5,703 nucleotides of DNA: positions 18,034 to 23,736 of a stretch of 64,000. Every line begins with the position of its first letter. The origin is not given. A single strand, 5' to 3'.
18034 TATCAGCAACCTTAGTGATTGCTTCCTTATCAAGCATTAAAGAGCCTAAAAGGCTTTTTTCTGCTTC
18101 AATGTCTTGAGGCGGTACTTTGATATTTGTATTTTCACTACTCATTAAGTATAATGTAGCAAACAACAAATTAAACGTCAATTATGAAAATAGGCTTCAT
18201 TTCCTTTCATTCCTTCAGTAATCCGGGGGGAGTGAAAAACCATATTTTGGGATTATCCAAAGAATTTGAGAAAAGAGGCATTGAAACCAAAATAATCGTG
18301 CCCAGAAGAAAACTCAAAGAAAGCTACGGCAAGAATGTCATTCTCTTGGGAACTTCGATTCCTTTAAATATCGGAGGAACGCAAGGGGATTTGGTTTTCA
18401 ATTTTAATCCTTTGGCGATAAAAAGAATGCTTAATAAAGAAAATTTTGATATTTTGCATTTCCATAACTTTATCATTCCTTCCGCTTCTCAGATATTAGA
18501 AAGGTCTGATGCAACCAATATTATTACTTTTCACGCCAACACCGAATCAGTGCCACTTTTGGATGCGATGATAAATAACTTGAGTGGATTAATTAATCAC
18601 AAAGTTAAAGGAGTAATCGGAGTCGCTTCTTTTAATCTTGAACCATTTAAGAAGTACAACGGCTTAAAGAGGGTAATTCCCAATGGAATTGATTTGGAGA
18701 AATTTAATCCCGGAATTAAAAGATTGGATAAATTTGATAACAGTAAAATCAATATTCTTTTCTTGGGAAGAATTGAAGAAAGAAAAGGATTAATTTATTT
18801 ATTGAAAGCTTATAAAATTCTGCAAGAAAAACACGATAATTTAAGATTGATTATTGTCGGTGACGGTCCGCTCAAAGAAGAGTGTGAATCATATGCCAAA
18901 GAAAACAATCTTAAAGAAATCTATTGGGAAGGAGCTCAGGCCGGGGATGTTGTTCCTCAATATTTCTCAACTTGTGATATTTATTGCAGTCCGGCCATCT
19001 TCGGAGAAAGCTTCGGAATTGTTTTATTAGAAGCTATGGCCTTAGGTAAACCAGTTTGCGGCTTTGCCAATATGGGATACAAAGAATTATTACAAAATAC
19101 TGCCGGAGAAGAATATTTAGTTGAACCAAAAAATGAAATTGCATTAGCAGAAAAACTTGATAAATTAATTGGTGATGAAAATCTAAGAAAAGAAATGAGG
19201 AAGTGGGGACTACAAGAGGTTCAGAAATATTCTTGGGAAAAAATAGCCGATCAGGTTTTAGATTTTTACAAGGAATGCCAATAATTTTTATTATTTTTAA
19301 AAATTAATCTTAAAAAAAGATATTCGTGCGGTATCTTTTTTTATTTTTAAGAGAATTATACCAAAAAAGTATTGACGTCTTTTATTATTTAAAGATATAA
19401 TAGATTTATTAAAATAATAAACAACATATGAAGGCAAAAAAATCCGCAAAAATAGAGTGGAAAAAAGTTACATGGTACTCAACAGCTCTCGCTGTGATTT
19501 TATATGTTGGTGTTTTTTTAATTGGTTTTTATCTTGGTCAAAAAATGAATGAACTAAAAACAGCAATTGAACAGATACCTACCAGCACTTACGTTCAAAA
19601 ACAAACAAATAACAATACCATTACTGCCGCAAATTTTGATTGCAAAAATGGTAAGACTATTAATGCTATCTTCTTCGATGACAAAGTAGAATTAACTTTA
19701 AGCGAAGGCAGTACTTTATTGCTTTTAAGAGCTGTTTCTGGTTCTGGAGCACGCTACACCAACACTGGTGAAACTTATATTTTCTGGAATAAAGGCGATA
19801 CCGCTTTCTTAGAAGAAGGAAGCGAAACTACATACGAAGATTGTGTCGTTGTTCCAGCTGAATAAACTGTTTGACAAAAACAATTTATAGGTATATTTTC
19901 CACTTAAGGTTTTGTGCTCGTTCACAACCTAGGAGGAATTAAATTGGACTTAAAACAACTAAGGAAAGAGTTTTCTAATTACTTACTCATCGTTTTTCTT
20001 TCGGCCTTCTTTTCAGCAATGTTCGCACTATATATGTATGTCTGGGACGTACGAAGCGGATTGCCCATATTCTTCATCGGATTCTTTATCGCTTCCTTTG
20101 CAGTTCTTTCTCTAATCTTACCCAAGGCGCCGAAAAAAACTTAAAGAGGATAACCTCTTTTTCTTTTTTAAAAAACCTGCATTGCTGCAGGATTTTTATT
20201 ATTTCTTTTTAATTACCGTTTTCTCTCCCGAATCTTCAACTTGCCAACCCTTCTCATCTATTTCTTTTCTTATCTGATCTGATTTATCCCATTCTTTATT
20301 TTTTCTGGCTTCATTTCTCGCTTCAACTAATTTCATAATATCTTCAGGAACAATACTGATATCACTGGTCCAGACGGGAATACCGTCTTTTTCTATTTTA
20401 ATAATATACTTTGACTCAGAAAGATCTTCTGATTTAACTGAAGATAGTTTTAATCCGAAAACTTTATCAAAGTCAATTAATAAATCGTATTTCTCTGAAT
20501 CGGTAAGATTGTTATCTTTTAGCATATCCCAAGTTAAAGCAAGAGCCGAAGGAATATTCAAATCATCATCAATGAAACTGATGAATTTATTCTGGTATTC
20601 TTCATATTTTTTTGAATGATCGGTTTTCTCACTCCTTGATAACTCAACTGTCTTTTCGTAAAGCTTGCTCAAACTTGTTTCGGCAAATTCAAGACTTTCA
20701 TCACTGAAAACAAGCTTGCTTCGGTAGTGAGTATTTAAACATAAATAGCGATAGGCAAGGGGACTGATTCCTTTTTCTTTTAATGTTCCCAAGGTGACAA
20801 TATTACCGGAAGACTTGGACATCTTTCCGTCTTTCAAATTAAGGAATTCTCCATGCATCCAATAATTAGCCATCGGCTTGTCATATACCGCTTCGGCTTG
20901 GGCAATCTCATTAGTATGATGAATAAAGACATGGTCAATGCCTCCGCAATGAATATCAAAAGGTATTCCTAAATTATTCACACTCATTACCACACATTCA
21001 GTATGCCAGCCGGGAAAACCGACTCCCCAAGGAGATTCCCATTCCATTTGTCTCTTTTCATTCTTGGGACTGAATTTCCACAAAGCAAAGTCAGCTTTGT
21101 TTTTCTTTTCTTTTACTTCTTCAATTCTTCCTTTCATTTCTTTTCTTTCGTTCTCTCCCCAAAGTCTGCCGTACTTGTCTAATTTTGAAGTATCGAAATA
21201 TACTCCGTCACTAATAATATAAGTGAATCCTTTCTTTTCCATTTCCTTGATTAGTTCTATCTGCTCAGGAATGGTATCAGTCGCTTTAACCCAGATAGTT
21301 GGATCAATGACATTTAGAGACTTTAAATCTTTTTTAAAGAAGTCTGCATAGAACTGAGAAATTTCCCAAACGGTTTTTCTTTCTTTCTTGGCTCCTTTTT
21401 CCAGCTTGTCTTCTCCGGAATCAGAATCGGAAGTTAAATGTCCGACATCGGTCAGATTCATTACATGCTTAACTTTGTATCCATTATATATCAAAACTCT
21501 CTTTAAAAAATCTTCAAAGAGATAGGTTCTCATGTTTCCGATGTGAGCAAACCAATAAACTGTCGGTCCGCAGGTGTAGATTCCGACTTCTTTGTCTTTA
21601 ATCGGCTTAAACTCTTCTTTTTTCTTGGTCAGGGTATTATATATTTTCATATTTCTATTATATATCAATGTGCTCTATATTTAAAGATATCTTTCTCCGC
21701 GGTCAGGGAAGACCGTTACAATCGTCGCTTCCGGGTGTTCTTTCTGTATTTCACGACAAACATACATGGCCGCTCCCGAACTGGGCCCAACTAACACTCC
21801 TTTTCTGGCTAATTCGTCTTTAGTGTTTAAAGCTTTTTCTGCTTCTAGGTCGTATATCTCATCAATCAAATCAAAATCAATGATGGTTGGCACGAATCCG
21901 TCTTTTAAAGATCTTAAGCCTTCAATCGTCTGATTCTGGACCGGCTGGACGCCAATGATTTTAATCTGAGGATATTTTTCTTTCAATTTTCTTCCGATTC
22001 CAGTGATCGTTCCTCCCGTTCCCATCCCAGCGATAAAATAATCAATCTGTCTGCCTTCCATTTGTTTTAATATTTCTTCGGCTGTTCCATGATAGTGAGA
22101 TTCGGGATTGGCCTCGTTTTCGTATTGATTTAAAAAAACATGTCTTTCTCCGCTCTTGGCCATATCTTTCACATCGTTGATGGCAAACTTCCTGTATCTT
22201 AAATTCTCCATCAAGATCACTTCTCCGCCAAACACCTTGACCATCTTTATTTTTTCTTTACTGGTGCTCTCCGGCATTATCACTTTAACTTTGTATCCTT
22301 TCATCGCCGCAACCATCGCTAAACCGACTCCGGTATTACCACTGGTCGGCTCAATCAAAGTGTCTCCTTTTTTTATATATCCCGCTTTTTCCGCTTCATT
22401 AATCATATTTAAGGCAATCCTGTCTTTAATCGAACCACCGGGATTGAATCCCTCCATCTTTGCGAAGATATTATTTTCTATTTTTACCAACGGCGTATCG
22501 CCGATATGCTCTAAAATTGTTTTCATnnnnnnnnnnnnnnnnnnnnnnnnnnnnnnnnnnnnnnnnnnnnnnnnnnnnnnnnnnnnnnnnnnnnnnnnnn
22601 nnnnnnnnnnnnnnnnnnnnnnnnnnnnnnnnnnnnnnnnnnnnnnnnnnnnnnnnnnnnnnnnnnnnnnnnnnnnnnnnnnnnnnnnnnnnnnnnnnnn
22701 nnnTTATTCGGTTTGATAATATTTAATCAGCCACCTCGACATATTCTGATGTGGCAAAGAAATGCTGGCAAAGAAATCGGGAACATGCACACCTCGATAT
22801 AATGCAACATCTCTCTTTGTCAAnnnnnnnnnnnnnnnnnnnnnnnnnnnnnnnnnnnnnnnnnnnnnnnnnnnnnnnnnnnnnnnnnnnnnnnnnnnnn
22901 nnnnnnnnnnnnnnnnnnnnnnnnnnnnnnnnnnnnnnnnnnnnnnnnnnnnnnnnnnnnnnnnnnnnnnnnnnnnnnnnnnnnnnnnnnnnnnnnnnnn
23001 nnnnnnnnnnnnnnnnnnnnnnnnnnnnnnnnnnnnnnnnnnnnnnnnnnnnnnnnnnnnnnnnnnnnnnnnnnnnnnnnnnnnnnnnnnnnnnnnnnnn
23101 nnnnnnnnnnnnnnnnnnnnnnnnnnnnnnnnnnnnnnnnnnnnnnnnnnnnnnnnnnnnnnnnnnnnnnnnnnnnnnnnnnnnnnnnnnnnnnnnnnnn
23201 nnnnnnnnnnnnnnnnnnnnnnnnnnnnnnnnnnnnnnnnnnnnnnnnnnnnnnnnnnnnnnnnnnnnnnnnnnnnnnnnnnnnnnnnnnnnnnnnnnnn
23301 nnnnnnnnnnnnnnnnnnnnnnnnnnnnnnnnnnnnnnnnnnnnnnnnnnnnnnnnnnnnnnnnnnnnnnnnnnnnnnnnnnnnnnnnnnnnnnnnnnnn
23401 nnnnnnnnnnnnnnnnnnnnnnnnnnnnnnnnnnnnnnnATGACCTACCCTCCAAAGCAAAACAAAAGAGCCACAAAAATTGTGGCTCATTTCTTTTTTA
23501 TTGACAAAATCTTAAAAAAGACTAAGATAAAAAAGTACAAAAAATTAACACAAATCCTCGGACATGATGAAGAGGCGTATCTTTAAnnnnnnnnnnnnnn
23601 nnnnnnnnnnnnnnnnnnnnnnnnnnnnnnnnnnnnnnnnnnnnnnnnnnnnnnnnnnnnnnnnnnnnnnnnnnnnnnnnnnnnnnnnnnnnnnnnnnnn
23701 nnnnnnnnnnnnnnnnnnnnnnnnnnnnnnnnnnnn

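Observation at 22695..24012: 1.3 kb intergenic array of at least six tandem promoter-structured RNA-terminator cassettes between cysK and dnaX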

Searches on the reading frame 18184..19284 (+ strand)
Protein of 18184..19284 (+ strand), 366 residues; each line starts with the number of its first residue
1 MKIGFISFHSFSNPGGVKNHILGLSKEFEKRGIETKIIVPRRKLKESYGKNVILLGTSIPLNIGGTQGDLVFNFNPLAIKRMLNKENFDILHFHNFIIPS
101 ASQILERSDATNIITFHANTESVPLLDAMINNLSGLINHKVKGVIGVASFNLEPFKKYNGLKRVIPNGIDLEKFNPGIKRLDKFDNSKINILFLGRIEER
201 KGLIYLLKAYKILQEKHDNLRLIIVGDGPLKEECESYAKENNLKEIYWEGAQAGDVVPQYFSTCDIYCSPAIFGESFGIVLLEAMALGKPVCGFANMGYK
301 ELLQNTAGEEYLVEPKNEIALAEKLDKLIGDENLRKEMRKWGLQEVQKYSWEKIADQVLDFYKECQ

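Call 56: search_protein_families(library=pfam, proteins=[window:18184-19284:+], max_evalue=0.001)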
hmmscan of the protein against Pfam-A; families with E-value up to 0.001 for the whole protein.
window:18184-19284:+ (366 aa): 5 families
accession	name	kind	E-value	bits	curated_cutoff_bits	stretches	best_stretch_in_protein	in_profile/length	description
PF00534.26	Glycos_transf_1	-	7.4e-37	126.9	26.4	1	184-340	11-167/172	Glycosyl transferases group 1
PF13692.12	Glyco_trans_1_4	-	1.6e-29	103.4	27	1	190-331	3-142/142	Glycosyl transferases group 1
PF13439.12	Glyco_transf_4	-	2e-16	61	28.5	1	14-173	1-170/170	Glycosyltransferase Family 4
PF13524.12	Glyco_trans_1_2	-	3.3e-05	24.3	25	1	218-360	13-144/144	Glycosyl transferase-like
PF20706.3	GT4-conflict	-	0.00014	21.4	26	1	173-357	176-384/385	Family 4 Glycosyltransferase in conflict systems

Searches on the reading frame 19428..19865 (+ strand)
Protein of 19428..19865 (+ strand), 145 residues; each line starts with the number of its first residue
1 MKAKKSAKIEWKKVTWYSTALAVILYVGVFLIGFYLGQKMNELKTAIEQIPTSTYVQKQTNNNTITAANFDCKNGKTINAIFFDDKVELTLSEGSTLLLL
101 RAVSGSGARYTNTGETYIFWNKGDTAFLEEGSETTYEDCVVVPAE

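Call 56: search_protein_families(library=pfam, proteins=[window:19428-19865:+], max_evalue=0.001)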
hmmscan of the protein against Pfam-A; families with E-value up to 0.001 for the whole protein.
window:19428-19865:+ (145 aa): 1 family
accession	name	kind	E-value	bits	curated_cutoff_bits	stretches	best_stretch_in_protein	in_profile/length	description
PF09864.15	MliC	-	1.7e-14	53.9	22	1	70-134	1-64/67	Membrane-bound lysozyme-inhibitor of c-type lysozyme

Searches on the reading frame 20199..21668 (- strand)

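Call 56: search_protein_families(library=pfam, proteins=[window:20199-21668:-], max_evalue=0.001)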
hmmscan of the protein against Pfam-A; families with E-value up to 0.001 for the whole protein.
window:20199-21668:- (489 aa): 4 families
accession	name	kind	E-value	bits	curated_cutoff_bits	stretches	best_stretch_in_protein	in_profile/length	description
PF01406.26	tRNA-synt_1e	-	2.6e-90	303.3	27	1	20-329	2-299/301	tRNA synthetases class I (C) catalytic domain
PF09334.17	tRNA-synt_1g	-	1.1e-06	28.1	20.1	0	262-324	307-369/391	tRNA synthetases class I (M)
PF23493.1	CysS_C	-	1.5e-05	25.4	23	1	441-483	5-47/51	Cysteinyl-tRNA ligase anticodon binding domain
PF01921.24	tRNA-synt_1f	-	6.9e-05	22.3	27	0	269-355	269-354/360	tRNA synthetases class I (K)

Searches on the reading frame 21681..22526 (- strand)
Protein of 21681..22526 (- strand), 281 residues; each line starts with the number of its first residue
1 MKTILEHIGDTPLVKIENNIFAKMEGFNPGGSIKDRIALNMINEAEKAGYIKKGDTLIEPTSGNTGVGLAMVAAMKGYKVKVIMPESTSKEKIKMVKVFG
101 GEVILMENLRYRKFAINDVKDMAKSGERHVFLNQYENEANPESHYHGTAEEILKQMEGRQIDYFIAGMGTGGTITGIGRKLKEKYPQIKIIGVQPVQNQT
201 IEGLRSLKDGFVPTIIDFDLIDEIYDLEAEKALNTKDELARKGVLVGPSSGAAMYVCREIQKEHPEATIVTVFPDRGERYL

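Call 56: search_protein_families(library=pfam, proteins=[window:21681-22526:-], max_evalue=0.001)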
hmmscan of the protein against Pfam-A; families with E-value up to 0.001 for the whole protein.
window:21681-22526:- (281 aa): 1 family
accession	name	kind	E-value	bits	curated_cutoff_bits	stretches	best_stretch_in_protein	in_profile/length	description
PF00291.31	PALP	-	6.4e-72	242.8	35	1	5-275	2-295/295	Pyridoxal-phosphate dependent enzyme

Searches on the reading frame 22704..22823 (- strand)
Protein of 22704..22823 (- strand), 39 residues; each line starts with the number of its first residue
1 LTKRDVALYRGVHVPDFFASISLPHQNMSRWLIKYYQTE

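Call 57: search_protein_families(library=pfam, proteins=[window:22704-22823:-], max_evalue=1)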
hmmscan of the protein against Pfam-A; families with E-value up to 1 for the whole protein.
window:22704-22823:- (39 aa): 0 families

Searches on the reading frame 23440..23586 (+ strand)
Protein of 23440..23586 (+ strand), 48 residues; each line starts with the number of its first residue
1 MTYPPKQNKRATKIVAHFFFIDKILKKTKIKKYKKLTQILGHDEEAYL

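Call 57: search_protein_families(library=pfam, proteins=[window:23440-23586:+], max_evalue=1)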
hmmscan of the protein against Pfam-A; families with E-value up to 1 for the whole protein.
window:23440-23586:+ (48 aa): 1 family
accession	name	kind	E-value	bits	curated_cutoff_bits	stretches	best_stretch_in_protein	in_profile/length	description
PF18341.7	PSA_CBD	-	0.022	15.1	27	1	12-47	5-41/60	PSA endolysin C-terminal cell wall binding domain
